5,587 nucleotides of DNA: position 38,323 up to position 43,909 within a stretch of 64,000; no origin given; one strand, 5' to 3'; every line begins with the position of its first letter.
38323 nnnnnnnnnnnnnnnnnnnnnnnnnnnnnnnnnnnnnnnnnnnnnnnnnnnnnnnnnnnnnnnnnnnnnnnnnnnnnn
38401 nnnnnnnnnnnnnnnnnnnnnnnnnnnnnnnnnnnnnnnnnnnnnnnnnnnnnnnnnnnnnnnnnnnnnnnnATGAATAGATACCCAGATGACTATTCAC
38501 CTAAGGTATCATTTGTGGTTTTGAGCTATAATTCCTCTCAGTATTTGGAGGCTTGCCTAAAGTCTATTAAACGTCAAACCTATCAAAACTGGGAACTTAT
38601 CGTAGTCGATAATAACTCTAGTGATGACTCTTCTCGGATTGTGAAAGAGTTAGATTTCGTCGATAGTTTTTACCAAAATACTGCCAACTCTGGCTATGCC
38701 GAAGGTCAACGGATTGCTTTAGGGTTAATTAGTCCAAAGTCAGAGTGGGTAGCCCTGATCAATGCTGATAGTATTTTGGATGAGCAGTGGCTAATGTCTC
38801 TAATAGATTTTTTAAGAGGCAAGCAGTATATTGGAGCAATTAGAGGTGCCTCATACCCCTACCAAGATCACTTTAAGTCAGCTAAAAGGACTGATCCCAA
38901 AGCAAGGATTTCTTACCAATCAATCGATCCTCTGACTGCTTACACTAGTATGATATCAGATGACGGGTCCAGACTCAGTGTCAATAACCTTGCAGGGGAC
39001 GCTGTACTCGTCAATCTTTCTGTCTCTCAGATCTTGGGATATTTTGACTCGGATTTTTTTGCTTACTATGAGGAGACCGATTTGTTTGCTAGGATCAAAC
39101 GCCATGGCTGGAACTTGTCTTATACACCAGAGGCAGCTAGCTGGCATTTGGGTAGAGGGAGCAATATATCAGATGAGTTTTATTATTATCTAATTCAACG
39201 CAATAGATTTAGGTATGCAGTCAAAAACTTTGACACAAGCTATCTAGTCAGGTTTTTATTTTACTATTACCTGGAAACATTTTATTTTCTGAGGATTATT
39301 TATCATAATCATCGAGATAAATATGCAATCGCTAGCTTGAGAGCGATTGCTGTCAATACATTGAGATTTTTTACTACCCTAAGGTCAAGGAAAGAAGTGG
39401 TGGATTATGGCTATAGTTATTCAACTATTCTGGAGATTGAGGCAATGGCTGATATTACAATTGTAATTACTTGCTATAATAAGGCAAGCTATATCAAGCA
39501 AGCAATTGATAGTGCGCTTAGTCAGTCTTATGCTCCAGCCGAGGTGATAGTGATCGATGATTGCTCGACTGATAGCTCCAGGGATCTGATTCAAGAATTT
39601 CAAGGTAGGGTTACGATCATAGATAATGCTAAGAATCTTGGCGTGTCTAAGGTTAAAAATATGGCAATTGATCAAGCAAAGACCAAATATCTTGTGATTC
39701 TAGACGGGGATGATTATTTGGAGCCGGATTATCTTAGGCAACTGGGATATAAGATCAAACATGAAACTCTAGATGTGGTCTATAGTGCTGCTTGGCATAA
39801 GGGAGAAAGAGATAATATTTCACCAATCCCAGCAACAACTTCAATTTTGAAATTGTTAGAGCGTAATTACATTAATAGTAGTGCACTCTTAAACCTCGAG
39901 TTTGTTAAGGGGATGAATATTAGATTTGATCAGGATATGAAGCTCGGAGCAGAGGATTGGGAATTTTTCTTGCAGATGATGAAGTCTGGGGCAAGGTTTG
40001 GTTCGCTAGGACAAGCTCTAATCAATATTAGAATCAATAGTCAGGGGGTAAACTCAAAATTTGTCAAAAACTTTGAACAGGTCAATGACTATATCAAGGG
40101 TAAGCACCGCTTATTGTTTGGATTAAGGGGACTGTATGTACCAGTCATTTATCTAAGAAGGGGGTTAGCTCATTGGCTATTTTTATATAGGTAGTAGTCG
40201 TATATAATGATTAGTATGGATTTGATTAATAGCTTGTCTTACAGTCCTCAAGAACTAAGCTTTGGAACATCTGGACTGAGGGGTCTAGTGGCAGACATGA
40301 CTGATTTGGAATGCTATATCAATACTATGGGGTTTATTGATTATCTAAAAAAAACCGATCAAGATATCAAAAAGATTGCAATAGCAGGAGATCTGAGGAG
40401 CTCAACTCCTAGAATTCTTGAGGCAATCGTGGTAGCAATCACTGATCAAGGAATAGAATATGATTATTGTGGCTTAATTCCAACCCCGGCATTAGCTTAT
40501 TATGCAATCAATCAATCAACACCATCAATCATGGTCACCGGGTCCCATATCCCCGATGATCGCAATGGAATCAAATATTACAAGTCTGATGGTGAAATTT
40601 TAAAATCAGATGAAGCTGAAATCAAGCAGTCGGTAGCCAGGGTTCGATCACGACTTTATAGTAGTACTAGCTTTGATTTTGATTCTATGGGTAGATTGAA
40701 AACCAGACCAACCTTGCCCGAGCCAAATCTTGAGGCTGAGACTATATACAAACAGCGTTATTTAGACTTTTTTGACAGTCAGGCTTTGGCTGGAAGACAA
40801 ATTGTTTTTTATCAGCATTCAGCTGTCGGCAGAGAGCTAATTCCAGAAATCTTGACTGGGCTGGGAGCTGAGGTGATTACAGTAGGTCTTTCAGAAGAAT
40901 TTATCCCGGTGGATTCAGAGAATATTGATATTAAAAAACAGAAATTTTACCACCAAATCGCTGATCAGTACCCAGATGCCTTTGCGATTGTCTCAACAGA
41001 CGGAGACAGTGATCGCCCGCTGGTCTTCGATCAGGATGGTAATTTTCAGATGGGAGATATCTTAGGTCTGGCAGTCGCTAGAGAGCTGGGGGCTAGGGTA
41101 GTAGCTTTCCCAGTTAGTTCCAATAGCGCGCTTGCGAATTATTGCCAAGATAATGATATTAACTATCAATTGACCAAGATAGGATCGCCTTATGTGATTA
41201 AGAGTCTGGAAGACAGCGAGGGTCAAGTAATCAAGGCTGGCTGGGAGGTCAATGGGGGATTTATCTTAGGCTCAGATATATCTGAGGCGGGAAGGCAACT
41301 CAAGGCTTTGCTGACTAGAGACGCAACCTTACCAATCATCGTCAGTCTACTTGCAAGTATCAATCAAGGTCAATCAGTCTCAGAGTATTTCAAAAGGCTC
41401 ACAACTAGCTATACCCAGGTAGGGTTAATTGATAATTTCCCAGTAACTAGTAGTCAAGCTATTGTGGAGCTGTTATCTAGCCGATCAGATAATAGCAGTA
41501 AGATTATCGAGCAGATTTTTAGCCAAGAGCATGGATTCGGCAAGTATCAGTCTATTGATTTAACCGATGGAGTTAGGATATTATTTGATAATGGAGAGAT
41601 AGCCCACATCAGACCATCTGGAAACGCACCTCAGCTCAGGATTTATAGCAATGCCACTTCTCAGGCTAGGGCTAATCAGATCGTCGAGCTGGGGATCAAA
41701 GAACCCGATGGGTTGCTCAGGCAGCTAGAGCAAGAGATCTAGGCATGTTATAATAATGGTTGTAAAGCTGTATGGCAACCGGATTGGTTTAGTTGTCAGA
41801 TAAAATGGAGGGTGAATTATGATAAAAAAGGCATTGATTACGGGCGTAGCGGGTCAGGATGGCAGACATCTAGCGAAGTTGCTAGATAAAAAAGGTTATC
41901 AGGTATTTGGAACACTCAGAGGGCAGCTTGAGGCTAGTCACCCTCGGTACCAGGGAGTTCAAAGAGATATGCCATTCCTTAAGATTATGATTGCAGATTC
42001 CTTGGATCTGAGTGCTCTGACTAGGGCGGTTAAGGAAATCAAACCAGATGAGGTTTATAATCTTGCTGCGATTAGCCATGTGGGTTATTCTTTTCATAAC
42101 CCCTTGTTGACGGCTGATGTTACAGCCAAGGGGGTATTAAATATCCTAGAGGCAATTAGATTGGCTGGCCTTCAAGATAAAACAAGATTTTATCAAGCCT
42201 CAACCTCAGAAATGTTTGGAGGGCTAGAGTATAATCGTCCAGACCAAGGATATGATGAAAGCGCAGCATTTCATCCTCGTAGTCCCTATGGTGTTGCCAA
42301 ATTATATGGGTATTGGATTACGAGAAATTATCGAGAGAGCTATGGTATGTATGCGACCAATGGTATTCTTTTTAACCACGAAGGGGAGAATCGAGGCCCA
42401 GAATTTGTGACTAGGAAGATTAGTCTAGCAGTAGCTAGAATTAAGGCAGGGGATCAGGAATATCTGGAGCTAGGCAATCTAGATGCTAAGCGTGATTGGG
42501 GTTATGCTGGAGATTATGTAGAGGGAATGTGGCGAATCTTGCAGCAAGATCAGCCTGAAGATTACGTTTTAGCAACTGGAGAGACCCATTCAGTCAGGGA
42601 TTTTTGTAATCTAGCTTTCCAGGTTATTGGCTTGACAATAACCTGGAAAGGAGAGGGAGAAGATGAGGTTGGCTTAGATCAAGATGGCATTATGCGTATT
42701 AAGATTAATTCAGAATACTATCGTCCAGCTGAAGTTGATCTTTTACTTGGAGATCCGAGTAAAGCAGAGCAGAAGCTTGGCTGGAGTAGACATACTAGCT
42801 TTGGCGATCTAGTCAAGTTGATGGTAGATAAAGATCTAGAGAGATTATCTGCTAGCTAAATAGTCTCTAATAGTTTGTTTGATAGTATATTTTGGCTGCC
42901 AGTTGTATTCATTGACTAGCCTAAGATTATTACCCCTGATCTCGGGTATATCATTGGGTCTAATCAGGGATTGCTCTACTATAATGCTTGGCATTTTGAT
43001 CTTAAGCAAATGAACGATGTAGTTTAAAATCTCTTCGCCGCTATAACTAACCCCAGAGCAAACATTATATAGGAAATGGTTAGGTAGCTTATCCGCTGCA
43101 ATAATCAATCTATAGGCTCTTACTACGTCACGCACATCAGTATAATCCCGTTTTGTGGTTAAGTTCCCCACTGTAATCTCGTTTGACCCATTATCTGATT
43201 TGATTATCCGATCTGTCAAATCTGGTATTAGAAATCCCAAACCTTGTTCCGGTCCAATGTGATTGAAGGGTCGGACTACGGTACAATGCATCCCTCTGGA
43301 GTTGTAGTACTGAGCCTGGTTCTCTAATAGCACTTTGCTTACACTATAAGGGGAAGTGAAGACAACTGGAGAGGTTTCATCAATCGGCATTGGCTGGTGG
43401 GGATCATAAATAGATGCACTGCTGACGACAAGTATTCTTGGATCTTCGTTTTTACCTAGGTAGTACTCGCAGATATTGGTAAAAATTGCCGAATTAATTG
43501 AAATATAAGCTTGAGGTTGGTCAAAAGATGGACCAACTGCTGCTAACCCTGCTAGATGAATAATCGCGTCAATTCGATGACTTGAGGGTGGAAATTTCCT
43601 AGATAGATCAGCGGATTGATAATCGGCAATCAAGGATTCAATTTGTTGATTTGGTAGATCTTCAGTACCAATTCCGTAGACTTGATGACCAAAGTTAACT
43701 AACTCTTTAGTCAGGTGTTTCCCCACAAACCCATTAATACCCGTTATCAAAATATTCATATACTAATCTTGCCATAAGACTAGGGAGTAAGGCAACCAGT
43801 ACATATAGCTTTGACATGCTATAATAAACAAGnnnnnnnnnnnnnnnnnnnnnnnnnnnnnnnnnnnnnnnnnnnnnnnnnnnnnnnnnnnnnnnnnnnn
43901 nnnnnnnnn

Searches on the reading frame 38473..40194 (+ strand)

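Call 33: search_protein_families(library=pfam, proteins=[window:38473-40194:+], max_evalue=0.001)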
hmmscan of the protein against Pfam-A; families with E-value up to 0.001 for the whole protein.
window:38473-40194:+ (573 aa): 5 families
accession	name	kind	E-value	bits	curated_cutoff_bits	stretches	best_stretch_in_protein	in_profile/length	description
PF00535.33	Glycos_transf_2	-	3.4e-52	177.2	23.3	2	329-451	1-127/168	Glycosyl transferase family 2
PF13641.12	Glyco_tranf_2_3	-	4.4e-31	109.1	27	2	327-424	2-107/230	Glycosyltransferase like family 2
PF10111.15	Glyco_tranf_2_2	-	8.5e-14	52.1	27.3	2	330-424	2-102/276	Glycosyltransferase like family 2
PF13632.12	Glyco_trans_2_3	-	1.1e-09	38.9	27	1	92-274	1-162/198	Glycosyl transferase family group 2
PF13704.12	Glyco_tranf_2_4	-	4.3e-07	30.8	27.5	0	20-102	2-84/98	Glycosyl transferase family 2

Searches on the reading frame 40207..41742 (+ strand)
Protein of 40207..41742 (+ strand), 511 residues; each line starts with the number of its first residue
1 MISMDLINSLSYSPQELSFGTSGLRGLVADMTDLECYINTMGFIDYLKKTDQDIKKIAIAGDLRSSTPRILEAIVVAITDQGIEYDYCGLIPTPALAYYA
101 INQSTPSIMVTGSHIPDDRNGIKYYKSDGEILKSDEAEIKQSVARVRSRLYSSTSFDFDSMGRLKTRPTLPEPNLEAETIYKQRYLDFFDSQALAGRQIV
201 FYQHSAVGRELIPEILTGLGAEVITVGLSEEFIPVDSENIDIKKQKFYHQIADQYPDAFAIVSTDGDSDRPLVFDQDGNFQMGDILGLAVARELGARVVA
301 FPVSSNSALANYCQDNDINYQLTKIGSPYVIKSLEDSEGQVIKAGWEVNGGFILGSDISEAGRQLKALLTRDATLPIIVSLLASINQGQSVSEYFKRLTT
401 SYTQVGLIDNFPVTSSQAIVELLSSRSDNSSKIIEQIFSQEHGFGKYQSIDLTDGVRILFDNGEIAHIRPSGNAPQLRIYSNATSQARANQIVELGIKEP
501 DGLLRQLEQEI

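Call 33: search_protein_families(library=pfam, proteins=[window:40207-41742:+], max_evalue=0.001)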
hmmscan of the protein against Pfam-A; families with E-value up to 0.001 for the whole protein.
window:40207-41742:+ (511 aa): 4 families
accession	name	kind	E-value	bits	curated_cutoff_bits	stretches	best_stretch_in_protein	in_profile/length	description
PF02878.22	PGM_PMM_I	-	1.4e-25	90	22.5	1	18-147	3-135/138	Phosphoglucomutase/phosphomannomutase, alpha/beta/alpha domain I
PF02880.22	PGM_PMM_III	-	5.2e-09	36.7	20.7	1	292-401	11-114/115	Phosphoglucomutase/phosphomannomutase, alpha/beta/alpha domain III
PF02879.22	PGM_PMM_II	-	3.6e-08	34.3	29.3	1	181-278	3-103/103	Phosphoglucomutase/phosphomannomutase, alpha/beta/alpha domain II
PF00408.26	PGM_PMM_IV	-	2.6e-07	31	23.1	1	453-494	23-63/68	Phosphoglucomutase/phosphomannomutase, C-terminal domain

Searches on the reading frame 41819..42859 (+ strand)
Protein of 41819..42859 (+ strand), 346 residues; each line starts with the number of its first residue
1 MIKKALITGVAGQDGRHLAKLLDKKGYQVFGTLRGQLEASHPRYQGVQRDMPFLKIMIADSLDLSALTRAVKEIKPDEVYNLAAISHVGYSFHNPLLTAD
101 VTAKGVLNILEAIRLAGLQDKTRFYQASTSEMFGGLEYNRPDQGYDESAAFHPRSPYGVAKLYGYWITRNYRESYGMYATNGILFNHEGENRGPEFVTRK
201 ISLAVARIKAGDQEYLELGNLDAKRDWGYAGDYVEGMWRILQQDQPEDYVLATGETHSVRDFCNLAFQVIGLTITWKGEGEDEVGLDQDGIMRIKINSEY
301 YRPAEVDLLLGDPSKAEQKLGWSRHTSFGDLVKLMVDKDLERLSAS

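Call 33: search_protein_families(library=pfam, proteins=[window:41819-42859:+], max_evalue=0.001)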
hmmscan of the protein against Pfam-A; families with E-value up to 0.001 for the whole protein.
window:41819-42859:+ (346 aa): 3 families
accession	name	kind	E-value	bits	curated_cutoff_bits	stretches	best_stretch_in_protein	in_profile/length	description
PF16363.11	GDP_Man_Dehyd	-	3.8e-127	424.8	27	1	6-335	1-332/332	GDP-mannose 4,6 dehydratase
PF01370.27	Epimerase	-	6.3e-65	219.4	20.9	1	5-252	1-240/240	NAD dependent epimerase/dehydratase family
PF04321.23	RmlD_sub_bind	-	6.4e-13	48.9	27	1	4-191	2-158/287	RmlD substrate binding domain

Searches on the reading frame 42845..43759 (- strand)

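Call 33: search_protein_families(library=pfam, proteins=[window:42845-43759:-], max_evalue=0.001)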
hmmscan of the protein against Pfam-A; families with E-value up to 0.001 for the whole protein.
window:42845-43759:- (304 aa): 5 families
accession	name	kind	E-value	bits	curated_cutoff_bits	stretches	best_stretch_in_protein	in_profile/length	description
PF16363.11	GDP_Man_Dehyd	-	8.8e-46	157.3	27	1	4-299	1-331/332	GDP-mannose 4,6 dehydratase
PF01370.27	Epimerase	-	9.8e-44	150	20.9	1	3-233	1-239/240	NAD dependent epimerase/dehydratase family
PF04321.23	RmlD_sub_bind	-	3.6e-08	33.3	27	1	1-154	1-141/287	RmlD substrate binding domain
PF01073.25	3Beta_HSD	-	0.00013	21.5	22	1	4-225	1-232/280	3-beta hydroxysteroid dehydrogenase/isomerase family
PF07993.18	NAD_binding_4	-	0.00014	21.6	20.1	0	62-164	88-204/258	Male sterility protein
